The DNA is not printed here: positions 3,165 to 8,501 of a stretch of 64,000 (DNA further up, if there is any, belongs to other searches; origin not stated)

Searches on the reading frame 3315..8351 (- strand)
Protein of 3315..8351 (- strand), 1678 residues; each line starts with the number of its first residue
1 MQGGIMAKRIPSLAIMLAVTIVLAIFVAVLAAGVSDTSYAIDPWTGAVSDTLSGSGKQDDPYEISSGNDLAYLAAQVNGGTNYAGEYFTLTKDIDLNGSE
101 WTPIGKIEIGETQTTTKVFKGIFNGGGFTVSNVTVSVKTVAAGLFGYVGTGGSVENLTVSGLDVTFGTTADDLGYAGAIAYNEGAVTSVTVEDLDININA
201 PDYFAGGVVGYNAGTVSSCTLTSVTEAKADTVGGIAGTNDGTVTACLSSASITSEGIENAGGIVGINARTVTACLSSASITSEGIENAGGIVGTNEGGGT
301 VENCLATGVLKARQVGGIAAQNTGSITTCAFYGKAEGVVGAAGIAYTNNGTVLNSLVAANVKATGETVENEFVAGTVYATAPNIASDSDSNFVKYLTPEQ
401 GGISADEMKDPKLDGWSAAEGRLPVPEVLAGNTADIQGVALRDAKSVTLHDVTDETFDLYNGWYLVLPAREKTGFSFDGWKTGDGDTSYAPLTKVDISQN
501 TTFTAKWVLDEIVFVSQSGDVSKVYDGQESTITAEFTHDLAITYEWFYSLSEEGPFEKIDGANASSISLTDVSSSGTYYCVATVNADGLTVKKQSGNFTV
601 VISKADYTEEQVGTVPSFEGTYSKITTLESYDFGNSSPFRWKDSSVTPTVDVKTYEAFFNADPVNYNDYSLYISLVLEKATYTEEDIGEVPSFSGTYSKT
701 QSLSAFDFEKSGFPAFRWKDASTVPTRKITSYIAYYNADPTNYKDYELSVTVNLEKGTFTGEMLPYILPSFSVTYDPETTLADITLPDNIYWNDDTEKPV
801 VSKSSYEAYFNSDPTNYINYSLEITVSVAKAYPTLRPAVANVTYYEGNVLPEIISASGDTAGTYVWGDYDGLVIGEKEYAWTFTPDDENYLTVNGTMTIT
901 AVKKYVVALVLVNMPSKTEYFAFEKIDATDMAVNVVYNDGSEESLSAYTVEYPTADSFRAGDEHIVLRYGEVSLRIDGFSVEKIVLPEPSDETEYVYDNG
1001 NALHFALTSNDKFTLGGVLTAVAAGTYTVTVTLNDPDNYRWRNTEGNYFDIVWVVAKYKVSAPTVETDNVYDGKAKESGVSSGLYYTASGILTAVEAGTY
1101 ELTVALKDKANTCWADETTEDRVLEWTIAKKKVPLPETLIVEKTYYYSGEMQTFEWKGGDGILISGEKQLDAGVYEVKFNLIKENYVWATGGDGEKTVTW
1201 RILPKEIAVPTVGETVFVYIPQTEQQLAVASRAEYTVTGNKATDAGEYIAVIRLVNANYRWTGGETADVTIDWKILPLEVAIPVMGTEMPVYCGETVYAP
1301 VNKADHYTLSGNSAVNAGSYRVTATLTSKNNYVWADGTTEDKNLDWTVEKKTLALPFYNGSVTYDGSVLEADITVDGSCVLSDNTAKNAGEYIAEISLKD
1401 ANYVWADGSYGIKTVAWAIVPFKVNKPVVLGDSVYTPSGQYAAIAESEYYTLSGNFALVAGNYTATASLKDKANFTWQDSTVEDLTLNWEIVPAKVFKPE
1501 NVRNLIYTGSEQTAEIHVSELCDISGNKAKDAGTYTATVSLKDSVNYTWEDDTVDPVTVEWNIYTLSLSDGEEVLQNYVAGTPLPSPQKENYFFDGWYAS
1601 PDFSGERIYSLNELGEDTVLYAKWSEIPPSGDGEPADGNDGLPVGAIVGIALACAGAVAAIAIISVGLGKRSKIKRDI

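Call 49: search_protein_families(library=pfam, proteins=[window:3315-8351:-], max_evalue=0.00001)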
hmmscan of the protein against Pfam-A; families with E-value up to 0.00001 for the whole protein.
window:3315-8351:- (1678 aa): 2 families
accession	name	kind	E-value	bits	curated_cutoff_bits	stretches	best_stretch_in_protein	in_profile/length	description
PF09479.16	Flg_new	-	7.1e-11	42.5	27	0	1576-1623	18-65/65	Listeria-Bacteroides repeat domain (List_Bact_rpt)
PF07523.18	Big_3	-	7.2e-07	29.8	21.2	0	915-974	3-62/68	Bacterial Ig-like domain (group 3)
